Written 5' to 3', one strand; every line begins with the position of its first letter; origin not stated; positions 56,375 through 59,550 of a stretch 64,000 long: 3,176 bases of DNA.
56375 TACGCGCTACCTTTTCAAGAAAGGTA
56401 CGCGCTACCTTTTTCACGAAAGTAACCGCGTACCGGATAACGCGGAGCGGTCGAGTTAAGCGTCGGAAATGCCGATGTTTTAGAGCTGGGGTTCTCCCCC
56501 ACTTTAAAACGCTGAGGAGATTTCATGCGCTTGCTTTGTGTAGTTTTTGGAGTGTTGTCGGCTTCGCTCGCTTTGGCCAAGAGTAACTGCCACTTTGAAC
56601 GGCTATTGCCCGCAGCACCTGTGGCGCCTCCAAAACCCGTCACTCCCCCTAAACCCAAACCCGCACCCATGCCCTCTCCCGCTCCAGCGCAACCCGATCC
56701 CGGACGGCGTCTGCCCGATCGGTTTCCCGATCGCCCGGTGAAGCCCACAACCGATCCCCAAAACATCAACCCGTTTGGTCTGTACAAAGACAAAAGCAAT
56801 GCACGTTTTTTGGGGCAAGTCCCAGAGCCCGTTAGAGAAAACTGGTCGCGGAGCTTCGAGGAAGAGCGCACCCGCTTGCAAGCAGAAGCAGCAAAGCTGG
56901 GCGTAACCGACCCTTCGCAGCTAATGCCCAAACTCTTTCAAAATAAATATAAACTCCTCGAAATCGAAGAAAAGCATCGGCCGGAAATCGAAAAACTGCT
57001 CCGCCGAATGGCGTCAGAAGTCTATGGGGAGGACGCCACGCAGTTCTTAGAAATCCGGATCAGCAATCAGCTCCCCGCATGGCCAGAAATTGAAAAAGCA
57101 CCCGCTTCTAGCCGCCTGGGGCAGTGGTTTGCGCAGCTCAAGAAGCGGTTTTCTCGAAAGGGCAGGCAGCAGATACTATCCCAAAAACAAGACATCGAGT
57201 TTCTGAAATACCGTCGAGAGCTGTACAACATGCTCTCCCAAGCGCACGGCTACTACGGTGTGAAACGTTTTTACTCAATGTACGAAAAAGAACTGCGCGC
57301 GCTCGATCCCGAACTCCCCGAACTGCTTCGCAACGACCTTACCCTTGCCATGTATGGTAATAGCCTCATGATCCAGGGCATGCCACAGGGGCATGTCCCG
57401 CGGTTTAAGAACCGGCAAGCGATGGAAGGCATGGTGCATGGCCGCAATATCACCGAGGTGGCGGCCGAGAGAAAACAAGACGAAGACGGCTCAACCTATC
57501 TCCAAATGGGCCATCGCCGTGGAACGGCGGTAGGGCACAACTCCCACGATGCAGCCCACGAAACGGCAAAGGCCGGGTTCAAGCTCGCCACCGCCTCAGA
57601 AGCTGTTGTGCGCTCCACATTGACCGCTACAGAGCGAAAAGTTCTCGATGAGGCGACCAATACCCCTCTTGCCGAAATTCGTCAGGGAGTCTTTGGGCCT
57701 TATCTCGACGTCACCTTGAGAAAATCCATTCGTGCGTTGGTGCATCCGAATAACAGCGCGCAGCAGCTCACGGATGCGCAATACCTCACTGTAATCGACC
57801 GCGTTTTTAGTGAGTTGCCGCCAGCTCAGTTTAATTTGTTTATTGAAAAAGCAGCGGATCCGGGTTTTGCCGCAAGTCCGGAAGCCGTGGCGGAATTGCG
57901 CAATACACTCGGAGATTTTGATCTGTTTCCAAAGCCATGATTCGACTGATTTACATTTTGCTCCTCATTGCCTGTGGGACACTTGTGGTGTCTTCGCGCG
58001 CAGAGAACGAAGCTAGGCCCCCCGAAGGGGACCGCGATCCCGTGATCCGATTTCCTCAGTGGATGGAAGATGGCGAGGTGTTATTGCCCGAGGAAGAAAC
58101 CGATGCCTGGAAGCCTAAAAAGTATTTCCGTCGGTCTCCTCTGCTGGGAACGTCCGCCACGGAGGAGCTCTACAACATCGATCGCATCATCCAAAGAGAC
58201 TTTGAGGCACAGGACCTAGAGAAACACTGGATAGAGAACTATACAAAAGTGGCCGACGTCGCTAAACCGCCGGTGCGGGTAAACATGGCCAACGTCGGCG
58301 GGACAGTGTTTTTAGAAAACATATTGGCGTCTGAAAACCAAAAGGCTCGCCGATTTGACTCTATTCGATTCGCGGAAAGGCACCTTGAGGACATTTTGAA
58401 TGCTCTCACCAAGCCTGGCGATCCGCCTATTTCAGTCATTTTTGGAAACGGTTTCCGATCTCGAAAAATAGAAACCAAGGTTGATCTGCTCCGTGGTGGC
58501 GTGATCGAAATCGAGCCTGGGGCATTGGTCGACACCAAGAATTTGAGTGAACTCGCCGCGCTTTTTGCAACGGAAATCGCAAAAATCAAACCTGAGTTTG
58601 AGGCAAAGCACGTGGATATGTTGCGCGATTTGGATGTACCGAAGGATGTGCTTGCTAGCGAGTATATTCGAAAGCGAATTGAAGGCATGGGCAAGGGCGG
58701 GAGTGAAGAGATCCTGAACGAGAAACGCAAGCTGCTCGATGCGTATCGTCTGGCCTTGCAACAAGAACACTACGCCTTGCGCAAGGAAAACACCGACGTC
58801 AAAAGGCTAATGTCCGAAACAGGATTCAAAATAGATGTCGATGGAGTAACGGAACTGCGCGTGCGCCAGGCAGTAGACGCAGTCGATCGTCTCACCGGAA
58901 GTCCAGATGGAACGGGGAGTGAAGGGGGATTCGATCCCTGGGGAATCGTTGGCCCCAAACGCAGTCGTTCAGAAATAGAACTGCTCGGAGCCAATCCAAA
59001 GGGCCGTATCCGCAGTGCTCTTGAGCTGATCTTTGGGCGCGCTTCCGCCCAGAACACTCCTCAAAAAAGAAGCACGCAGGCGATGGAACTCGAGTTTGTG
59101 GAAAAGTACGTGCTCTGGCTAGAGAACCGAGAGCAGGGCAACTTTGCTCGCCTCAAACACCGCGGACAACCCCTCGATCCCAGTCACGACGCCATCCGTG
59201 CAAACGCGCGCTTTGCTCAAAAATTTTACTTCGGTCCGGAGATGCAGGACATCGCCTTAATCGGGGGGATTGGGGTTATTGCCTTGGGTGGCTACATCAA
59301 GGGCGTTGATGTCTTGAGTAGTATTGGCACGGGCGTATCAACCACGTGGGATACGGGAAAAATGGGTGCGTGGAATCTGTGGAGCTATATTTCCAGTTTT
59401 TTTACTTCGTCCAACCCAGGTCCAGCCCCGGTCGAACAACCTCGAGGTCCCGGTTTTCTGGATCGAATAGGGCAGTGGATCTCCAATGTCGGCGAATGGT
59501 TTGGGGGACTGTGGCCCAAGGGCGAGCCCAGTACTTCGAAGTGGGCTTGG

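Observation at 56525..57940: Pro-rich secreted protein translationally coupled (ATGA) to the giant ORF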

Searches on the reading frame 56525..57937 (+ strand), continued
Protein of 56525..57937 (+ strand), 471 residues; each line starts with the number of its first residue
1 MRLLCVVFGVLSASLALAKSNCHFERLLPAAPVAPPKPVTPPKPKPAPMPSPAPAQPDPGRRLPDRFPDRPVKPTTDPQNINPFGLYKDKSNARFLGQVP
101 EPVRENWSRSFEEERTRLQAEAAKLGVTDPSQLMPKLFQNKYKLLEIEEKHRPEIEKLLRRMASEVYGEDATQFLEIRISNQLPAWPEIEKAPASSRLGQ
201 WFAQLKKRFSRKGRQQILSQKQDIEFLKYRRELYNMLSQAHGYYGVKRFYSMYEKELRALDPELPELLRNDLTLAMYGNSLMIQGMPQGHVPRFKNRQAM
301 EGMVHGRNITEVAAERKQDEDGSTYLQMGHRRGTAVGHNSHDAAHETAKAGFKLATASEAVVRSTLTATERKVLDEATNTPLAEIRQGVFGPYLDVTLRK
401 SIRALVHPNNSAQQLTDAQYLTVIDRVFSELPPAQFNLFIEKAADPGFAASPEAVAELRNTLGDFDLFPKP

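Call 109: search_protein_families(library=padloc, proteins=[P0001, L009:1887-5087:+], max_evalue=0.01)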
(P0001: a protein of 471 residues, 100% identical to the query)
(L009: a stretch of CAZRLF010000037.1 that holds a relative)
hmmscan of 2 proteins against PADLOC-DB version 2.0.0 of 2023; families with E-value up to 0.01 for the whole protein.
P0001 (471 aa): 0 families

L009:1887-5087:+ (1067 aa): 0 families
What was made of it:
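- PADLOC finds nothing (call 109).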

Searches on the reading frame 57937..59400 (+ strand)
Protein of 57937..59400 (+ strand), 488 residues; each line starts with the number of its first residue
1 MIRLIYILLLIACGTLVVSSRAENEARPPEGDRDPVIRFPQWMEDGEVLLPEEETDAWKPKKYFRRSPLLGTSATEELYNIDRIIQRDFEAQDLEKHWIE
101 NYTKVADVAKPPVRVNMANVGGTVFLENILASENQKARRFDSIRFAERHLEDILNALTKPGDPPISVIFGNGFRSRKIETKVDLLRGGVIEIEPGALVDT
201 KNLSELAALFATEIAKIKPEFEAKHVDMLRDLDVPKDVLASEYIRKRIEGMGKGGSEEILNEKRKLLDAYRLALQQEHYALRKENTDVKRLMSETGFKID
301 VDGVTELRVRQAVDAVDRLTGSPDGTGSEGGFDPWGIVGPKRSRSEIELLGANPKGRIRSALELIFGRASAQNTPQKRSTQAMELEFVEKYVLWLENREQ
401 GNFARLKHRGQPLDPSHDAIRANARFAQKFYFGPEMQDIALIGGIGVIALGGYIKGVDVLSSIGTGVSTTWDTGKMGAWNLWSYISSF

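Call 94: predict_structure(alignment_id=A5)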
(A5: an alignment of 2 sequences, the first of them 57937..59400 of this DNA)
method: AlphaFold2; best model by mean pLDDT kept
length: 488 residues; sequences in the alignment: 2
mean_pLDDT: 44.1   pTM: 0.35
mean pLDDT of the five models: 44.1, 41.5, 41.0, 39.0, 38.9
residues with pLDDT >= 90: 0; 70-90: 69; 50-70: 97; < 50: 322
segments of 3 or more residues with pLDDT < 50: 14-111, 119-122, 132-140, 282-488
pLDDT, mean of each block of 10 residues (from residue 1): 68 45 31 28 30 25 24 27 27 32 30 50 52 43 58 59 68 74 68 72 62 73 73 74 75 65 69 61 38 29 39 40 33 33 37 32 32 27 31 33 36 41 37 33 30 26 28 30 30
secondary structure, 60 per line:
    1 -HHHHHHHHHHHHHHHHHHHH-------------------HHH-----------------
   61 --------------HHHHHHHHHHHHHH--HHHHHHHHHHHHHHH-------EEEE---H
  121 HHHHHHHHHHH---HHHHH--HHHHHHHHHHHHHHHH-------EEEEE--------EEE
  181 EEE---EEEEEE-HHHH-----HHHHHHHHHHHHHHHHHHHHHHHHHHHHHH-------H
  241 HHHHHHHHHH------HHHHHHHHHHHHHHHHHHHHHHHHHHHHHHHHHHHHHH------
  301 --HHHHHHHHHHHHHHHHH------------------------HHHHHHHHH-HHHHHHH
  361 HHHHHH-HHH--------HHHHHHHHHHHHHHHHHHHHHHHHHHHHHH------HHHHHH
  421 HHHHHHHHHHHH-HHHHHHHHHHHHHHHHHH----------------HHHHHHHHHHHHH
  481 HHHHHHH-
elements in order: H2-21 H75-88 H91-105 E113-116 H120-131 H135-139 H142-157 E165-169 E178-183 E187-192 H194-197 H203-232 H240-250 H257-294 H303-319 H344-352 H354-366 H379-408 H415-432 H434-451 H468-487
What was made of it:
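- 58006..59250 (+): Predicted periplasmic N-terminal domain of the giant, about aa 24-438. The structure model was too poor to use (call 94).
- Tried and rejected: The model reached only pLDDT 44 from two sequences (call 94).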

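Call 96: fold_search(model_id=the predicted structure, library=pdb)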
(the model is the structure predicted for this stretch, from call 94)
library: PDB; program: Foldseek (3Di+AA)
matches with E <= 10: 74; with E <= 0.001: 0
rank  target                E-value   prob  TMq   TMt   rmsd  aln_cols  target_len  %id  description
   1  4hx3_E                1.3e+00  0.23  0.07  0.22   4.1        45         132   22  Crystal structure of Streptomyces caespitosus sermetstatin in complex with S. caespitosus snapalysin (released 2012-12-05)
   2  8fmy_A                1.5e+00  0.04  0.06  0.07  20.3       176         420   11  Mojiang virus F ectodomain in prefusion form (released 2023-06-28)
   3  9ybm                  1.6e+00  0.02  0.08  0.04  25.1       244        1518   10  2.62A cryo-EM structure of RNA-directed RNA polymerase L of Crimean-Congo hemorrhagic fever virus (Apo state) (released 2026-03-04)
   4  4hx3_G                1.7e+00  0.21  0.07  0.22   4.1        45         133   22  Crystal structure of Streptomyces caespitosus sermetstatin in complex with S. caespitosus snapalysin (released 2012-12-05)
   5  8vwj_S                1.8e+00  0.03  0.08  0.14  20.7       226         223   12  The base complex of the AcMNPV baculovirus nucleocapsid (Class 2, localised reconstruction) (released 2024-11-06)
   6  9cpe                  2.0e+00  0.08  0.08  0.20  12.5        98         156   19  Structural basis of BAK sequestration by MCL-1 and consequences for apoptosis initiation (released 2025-06-04)
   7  4hx3_A                2.1e+00  0.21  0.06  0.20   3.8        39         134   23  Crystal structure of Streptomyces caespitosus sermetstatin in complex with S. caespitosus snapalysin (released 2012-12-05)
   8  9ixy_A                2.1e+00  0.03  0.09  0.11  25.2       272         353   12  Human KCNQ2-CaM-Ebio2 Complex in the Presence of PIP2 (released 2025-03-19)
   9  4l6t_A                2.2e+00  0.18  0.06  0.12   4.9        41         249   15  GM1 bound form of the ECX AB5 holotoxin (released 2013-11-06)
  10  7z5g_D                2.6e+00  0.08  0.09  0.12  10.0        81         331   12  human apo MATCAP (released 2022-05-11)
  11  9ybn_A                2.7e+00  0.02  0.08  0.03  25.0       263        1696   10  2.53A cryo-EM structure of RNA-directed RNA polymerase L of Crimean-Congo hemorrhagic fever virus (RNA bound) (released 2026-03-04)
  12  7z5g_C                2.9e+00  0.06  0.08  0.11  10.3        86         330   13  human apo MATCAP (released 2022-05-11)
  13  2xmo_B                2.9e+00  0.03  0.09  0.10  18.2       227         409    9  The crystal structure of Lmo2642 (released 2011-02-23)
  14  4s0v                  2.9e+00  0.03  0.11  0.11  17.8       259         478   13  Crystal structure of the human OX2 orexin receptor bound to the insomnia drug Suvorexant (released 2015-01-14)
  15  7z6s_C                3.0e+00  0.07  0.08  0.11   9.8        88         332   11  MATCAP bound to a human 14 protofilament microtubule (released 2022-05-11)
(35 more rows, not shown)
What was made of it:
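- Tried and rejected: Its Foldseek hits are noise, with best E 1.3 (call 96).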

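Call 100: find_related_loci(query=A5, collection=metagenome_contigs, flank=10000)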
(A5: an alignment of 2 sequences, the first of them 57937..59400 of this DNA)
Query A5 (488 aa) in metagenome_contigs; peptide patterns used: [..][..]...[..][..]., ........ (x = any residue, [..] = any of these).
425 stretches matched a pattern, but none encodes a relative of the query by tblastn (E <= 1e-3).
